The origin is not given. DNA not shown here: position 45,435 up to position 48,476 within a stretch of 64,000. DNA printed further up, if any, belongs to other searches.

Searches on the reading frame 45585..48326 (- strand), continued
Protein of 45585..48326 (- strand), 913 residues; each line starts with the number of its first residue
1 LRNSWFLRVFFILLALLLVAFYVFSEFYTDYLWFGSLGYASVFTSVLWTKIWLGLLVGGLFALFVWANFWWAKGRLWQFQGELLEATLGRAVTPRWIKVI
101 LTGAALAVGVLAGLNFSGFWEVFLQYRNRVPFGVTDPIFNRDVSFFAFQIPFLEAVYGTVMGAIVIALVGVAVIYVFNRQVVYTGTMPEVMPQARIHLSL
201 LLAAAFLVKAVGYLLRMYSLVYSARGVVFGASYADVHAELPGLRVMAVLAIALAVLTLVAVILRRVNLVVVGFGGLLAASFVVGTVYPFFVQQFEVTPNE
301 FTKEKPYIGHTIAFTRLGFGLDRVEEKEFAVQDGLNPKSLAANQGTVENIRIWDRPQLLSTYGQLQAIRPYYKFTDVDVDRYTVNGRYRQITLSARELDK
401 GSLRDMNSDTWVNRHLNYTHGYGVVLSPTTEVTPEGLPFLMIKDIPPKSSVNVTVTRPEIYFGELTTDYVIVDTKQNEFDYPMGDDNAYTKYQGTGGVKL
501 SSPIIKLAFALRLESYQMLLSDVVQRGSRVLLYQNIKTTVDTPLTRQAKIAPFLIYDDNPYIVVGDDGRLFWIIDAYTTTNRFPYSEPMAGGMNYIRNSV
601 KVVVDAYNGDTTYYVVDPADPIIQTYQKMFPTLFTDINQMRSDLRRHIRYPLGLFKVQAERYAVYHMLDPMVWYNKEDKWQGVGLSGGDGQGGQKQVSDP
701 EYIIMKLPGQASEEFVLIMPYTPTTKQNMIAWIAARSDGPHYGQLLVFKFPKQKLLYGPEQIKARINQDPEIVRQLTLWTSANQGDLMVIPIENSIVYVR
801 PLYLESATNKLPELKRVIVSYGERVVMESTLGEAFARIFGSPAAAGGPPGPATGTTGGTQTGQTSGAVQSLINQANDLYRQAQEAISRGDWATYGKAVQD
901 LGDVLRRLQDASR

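Call 43: predict_structure(alignment_id=A2)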
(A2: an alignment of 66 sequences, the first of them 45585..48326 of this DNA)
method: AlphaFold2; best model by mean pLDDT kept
length: 913 residues; sequences in the alignment: 66
mean_pLDDT: 87.5   pTM: 0.84
mean pLDDT of the five models: 87.5, 86.8, 86.4, 86.1, 85.3
residues with pLDDT >= 90: 567; 70-90: 259; 50-70: 46; < 50: 41
segments of 3 or more residues with pLDDT < 50: 78-85, 685-694, 842-863
pLDDT, mean of each block of 10 residues (from residue 1): 76 88 91 95 95 96 95 64 50 75 94 95 97 95 97 96 95 83 66 88 96 95 86 91 94 93 84 90 89 91 94 96 94 87 91 88 74 91 93 92 84 93 93 89 91 94 89 94 89 95 93 91 93 89 87 94 96 97 94 94 97 96 97 96 95 94 95 92 51 55 92 94 89 93 95 86 88 80 80 92 75 89 89 87 42 29 61 92 90 92 89 66
secondary structure, 60 per line:
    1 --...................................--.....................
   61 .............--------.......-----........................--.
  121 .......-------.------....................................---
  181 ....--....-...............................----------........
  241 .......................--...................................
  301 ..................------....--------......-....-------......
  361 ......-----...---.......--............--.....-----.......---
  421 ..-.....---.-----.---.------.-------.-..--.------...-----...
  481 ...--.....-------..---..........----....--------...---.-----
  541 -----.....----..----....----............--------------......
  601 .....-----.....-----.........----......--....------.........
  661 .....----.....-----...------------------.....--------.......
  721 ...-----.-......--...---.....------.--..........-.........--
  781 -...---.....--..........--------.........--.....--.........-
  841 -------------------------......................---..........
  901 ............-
elements in order (helices of 4 or more, strands of 3 or more residues): H3-37 H40-73 H82-88 H94-117 H120-127 H143-177 E181-184 E187-190 H192-222 H233-263 H266-318 E325-328 H337-342 H344-347 H355-366 E372-374 E378-384 E387-398 H401-405 H411-417 E424-428 E470-472 E478-483 E486-490 H503-512 H517-520 E529-531 H546-550 E561-564 E569-580 E595-605 E611-615 H621-629 E634-636 H642-645 H652-665 H670-674 E680-682 E701-705 E714-723 E731-736 E745-749 H759-768 H770-778 E782-784 E788-792 E795-804 E813-821 E824-828 H831-839 H866-887 H891-912

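Call 65: search_protein_families(library=pfam, proteins=[L073:1088-3436:-, L073:3424-4878:-, L073:4897-5379:-, L073:5431-7329:-, L073:10677-11285:-, L073:11407-12987:+, L073:13080-13715:+, L073:13770-14663:+, L073:15781-16341:+, L073:16375-17367:-], max_evalue=0.0001)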
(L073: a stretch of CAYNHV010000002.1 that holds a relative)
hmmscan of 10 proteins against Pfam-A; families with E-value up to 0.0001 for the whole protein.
L073:1088-3436:- (782 aa): 8 families
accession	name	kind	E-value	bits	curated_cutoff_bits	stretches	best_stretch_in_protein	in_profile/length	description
PF00176.29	SNF2-rel_dom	-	1.8e-27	96.7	24.9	1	7-259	1-257/290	SNF2-related domain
PF08241.18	Methyltransf_11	-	1e-13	52.2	21.2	1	560-664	1-94/95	Methyltransferase domain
PF00271.37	Helicase_C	-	1.1e-12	48.6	23.5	1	308-417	10-110/110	Helicase conserved C-terminal domain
PF04851.21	ResIII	-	3.3e-09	37.3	22.5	1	3-165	3-162/164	Type III restriction enzyme, res subunit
PF13649.12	Methyltransf_25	-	1.4e-07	32.5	27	1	571-661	17-97/97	Methyltransferase domain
PF01209.24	Ubie_methyltran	-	2.2e-07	30.9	20.1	1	560-710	52-192/233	ubiE/COQ5 methyltransferase family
PF13847.12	Methyltransf_31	-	5.3e-06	26.6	27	1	558-669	6-113/145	Methyltransferase domain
PF05148.21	Methyltransf_8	-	1.3e-05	25.6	27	1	603-692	106-181/219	Hypothetical methyltransferase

L073:3424-4878:- (484 aa): 1 family
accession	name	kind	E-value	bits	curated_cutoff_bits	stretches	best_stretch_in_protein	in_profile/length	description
PF18780.6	HNH_repeat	-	2e-08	34.9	26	0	81-111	8-38/54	Homing endonuclease associated repeat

L073:4897-5379:- (160 aa): 1 family
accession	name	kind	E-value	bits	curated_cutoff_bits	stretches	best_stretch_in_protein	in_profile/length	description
PF02245.21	Pur_DNA_glyco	-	1.8e-11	44.2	27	1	15-106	1-100/181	Methylpurine-DNA glycosylase (MPG)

L073:5431-7329:- (632 aa): 4 families
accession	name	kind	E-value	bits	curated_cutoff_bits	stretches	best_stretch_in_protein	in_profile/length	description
PF00587.30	tRNA-synt_2b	-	1.1e-44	153.1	29.3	1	314-525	1-179/179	tRNA synthetase class II core domain (G, H, P, S and T)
PF03129.25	HGTP_anticodon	-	5.4e-24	84.6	21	1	537-626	1-93/94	Anticodon binding domain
PF07973.19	tRNA_SAD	-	2e-17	63.3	24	1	167-215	2-44/44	Threonyl and Alanyl tRNA synthetase second additional domain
PF02824.27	TGS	-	1.1e-07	32.2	22.2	1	4-63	1-60/60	TGS domain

L073:10677-11285:- (202 aa): 5 families
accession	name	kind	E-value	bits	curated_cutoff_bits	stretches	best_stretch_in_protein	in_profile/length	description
PF01636.29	APH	-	9e-11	42.4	23.2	1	48-143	103-205/239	Phosphotransferase enzyme family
PF01163.29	RIO1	-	4.6e-09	36.6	22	1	23-135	37-151/187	RIO domain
PF00069.31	Pkinase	-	8.4e-08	32.4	31.7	1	68-137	71-147/263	Protein kinase domain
PF06293.20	Kdo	-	1.1e-07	31.9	21.3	1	32-157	49-192/207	Lipopolysaccharide kinase (Kdo/WaaP) family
PF07714.23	PK_Tyr_Ser-Thr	-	5.5e-06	26.3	23.1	1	40-138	95-152/258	Protein tyrosine and serine/threonine kinase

L073:11407-12987:+ (526 aa): 1 family
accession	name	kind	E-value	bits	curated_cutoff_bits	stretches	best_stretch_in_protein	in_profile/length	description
PF01554.23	MatE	-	2.1e-61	206.7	24.9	2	104-264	1-161/161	MatE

L073:13080-13715:+ (211 aa): 1 family
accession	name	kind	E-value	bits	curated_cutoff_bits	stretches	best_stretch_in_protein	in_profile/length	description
PF00050.26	Kazal_1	-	3.3e-08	33.8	21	1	80-113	1-32/49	Kazal-type serine protease inhibitor domain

L073:13770-14663:+ (297 aa): 1 family
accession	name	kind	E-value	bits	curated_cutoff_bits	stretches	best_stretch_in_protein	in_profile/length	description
PF14257.11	DUF4349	-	2.8e-37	128.6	27.7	1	82-290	1-211/213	Domain of unknown function (DUF4349)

L073:15781-16341:+ (186 aa): 1 family
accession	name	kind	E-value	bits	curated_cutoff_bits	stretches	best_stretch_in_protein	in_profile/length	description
PF01161.25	PBP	-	3e-45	154.3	24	1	54-182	2-135/135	Phosphatidylethanolamine-binding protein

L073:16375-17367:- (330 aa): 2 families
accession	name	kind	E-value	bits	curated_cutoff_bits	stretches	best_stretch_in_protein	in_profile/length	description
PF01207.24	Dus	-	3.6e-84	283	20.4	1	27-320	1-297/311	Dihydrouridine synthase (Dus)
PF00724.26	Oxidored_FMN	-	9.7e-05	22.2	27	0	178-255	260-340/342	NADH:flavin oxidoreductase / NADH oxidase family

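Call 70: fold_search(model_id=the predicted structure, library=pdb)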
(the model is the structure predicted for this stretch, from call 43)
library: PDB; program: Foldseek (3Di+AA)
matches with E <= 10: 203; with E <= 0.001: 0
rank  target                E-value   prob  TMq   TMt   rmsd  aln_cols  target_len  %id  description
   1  9ltr_B                1.3e-01  0.14  0.12  0.10  19.4       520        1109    7  Cryo-EM structure of dimeric DDB1-DDA1-DET1-Ube2e2-COP1 complex (released 2026-01-28)
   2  9lto_S                1.8e-01  0.08  0.09  0.10  24.2       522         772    7  Cryo-EM structure of DDB1-DDA1-DET1-Ube2e2 complex (released 2026-01-28)
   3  6qzh                  3.4e-01  0.08  0.12  0.14  31.8       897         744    8  Structure of the human CC Chemokine Receptor 7 in complex with the intracellular allosteric antagonist Cmp2105 and the i (released 2019-09-04)
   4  8u15_E                4.1e-01  0.06  0.10  0.11  24.3       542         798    8  The ternary complex structure of DDB1-CRBN-SALL4(ZF1,2)-short bound to CC-220 (released 2023-12-27)
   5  8d81_A                5.7e-01  0.04  0.08  0.09  24.4       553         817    7  Cereblon~DDB1 bound to Pomalidomide (released 2022-07-20)
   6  8tnp_A                5.9e-01  0.02  0.08  0.08  21.2       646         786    7  Cryo-EM structure of DDB1dB:CRBN:Pomalidomide:SD40 (released 2024-03-13)
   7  8qh5_B                6.5e-01  0.06  0.10  0.09  20.0       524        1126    7  CryoEM structure of UVSSA(VHS)-CSA-DDB1-DDA1 (released 2024-08-14)
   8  9hwg_d                7.2e-01  0.04  0.09  0.08  21.9       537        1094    7  Structure of the transcribing Pol II-TCR-RECQL5 complex (released 2025-07-16)
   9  7oo3_d                7.5e-01  0.04  0.09  0.08  20.8       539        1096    7  Pol II-CSB-CSA-DDB1-UVSSA (Structure1) (released 2021-10-06)
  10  11td_R                7.9e-01  0.15  0.09  0.18  28.0       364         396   12  Structure of human CCR4 in apo state (released 2026-04-01)
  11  7vfo_A                8.6e-01  0.08  0.05  0.08  14.1       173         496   10  Crystal structure of SdgB (Phosphate-binding form) (released 2021-11-24)
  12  4a08_A                9.1e-01  0.05  0.10  0.09  20.3       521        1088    6  Structure of hsDDB1-drDDB2 bound to a 13 bp CPD-duplex (purine at D-1 position) at 3.0 A resolution (CPD 1) (released 2011-11-30)
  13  4e54_A                9.1e-01  0.04  0.09  0.08  22.1       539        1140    7  Damaged DNA induced UV-damaged DNA-binding protein (UV-DDB) dimerization and its roles in chromatinized DNA repair (released 2012-08-08)
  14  8u15_B                1.0e+00  0.03  0.10  0.11  22.4       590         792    7  The ternary complex structure of DDB1-CRBN-SALL4(ZF1,2)-short bound to CC-220 (released 2023-12-27)
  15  7f83_A                1.1e+00  0.12  0.08  0.16  26.2       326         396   11  Crystal Structure of a receptor in Complex with inverse agonist (released 2022-01-19)
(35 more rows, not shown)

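Call 81: search_protein_families(library=pfam, proteins=[L003:10789-11685:+, L007:7061-7915:+, L007:10713-11609:+, L008:10729-11667:+, L010:4795-5382:+, L016:6529-7914:+, L016:10743-12029:+, L018:11021-11791:+, L029:7430-7882:+, L029:11231-12673:+], max_evalue=0.0001)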
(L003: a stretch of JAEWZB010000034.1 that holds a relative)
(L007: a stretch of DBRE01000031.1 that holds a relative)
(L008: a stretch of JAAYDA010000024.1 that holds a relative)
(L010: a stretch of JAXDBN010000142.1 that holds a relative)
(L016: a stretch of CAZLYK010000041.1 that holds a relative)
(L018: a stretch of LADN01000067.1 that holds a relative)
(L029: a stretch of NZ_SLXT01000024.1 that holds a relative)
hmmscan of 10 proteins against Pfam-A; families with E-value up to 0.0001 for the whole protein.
L003:10789-11685:+ (298 aa): 2 families
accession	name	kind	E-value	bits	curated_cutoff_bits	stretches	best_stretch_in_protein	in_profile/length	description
PF00753.33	Lactamase_B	-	8.3e-22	78.5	22.7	1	17-209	2-194/196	Metallo-beta-lactamase superfamily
PF12706.13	Lactamase_B_2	-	2.6e-05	24.3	27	1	33-72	4-52/200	Beta-lactamase superfamily domain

L007:7061-7915:+ (284 aa): 1 family
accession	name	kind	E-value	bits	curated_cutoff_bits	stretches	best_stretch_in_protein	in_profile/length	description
PF01048.26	PNP_UDP_1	-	1.2e-27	97.3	25.1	1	68-255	48-233/233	Phosphorylase superfamily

L007:10713-11609:+ (298 aa): 2 families
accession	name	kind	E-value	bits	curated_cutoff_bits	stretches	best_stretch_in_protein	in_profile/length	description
PF00753.33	Lactamase_B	-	5.2e-24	85.7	22.7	1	17-211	2-196/196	Metallo-beta-lactamase superfamily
PF12706.13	Lactamase_B_2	-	5.4e-05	23.3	27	1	33-177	4-147/200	Beta-lactamase superfamily domain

L008:10729-11667:+ (312 aa): 1 family
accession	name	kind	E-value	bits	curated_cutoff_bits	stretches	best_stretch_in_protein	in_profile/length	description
PF00753.33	Lactamase_B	-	6.8e-19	69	22.7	1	35-226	4-196/196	Metallo-beta-lactamase superfamily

L010:4795-5382:+ (195 aa): 2 families
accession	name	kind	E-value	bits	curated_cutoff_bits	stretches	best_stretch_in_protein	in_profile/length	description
PF13472.12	Lipase_GDSL_2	-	1.9e-33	116.9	32.9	1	22-184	1-178/178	GDSL-like Lipase/Acylhydrolase family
PF00657.28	Lipase_GDSL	-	7e-20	72.5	23.6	1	20-189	1-208/208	GDSL-like Lipase/Acylhydrolase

L016:6529-7914:+ (461 aa): 0 families

L016:10743-12029:+ (428 aa): 2 families
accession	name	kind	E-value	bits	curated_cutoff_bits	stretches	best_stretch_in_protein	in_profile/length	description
PF01979.26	Amidohydro_1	-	3.5e-54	184.8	25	1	77-422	1-345/345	Amidohydrolase family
PF07969.17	Amidohydro_3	-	7.4e-16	59.1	29.7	2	223-422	256-471/472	Amidohydrolase family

L018:11021-11791:+ (256 aa): 6 families
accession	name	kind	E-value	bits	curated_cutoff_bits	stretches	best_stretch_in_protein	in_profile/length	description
PF00561.26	Abhydrolase_1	-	6.3e-26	92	25.8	2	26-140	2-127/245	alpha/beta hydrolase fold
PF12697.13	Abhydrolase_6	-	6.2e-24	86.3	26.3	1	27-243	1-214/217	Alpha/beta hydrolase family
PF12146.15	Hydrolase_4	-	4.5e-20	72.4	27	1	22-239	2-238/239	Serine aminopeptidase, S33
PF00975.26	Thioesterase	-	8.2e-07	29.9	26.4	1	27-115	3-92/226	Thioesterase domain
PF03096.20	Ndr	-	1.4e-05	24.4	23.3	0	43-124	48-134/283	Ndr family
PF02230.22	Abhydrolase_2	-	1.8e-05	25.1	23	0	92-120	108-136/217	Phospholipase/Carboxylesterase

L029:7430-7882:+ (150 aa): 6 families
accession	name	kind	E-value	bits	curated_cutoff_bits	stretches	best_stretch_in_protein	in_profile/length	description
PF19571.5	ACT_8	-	1.3e-25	90.2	23.5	1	9-130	2-121/141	ACT domain pair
PF01842.31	ACT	-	1.2e-14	54.2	27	2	12-68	2-60/66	ACT domain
PF22629.2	ACT_AHAS_ss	-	2.6e-12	47.1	27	1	13-68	1-58/67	AHAS small subunit-like ACT domain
PF13840.12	ACT_7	-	5.9e-10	39.3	27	0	5-49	4-48/65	ACT domain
PF13291.12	ACT_4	-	4e-08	34.3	27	0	12-51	8-49/80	ACT domain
PF22468.2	ACT_9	-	8.4e-07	29.1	27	0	77-105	2-30/61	ACT domain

L029:11231-12673:+ (480 aa): 1 family
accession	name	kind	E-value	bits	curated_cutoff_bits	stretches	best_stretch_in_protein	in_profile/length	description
PF00115.25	COX1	-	3.9e-87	293.3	34.8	1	18-434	3-436/436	Cytochrome C and Quinol oxidase polypeptide I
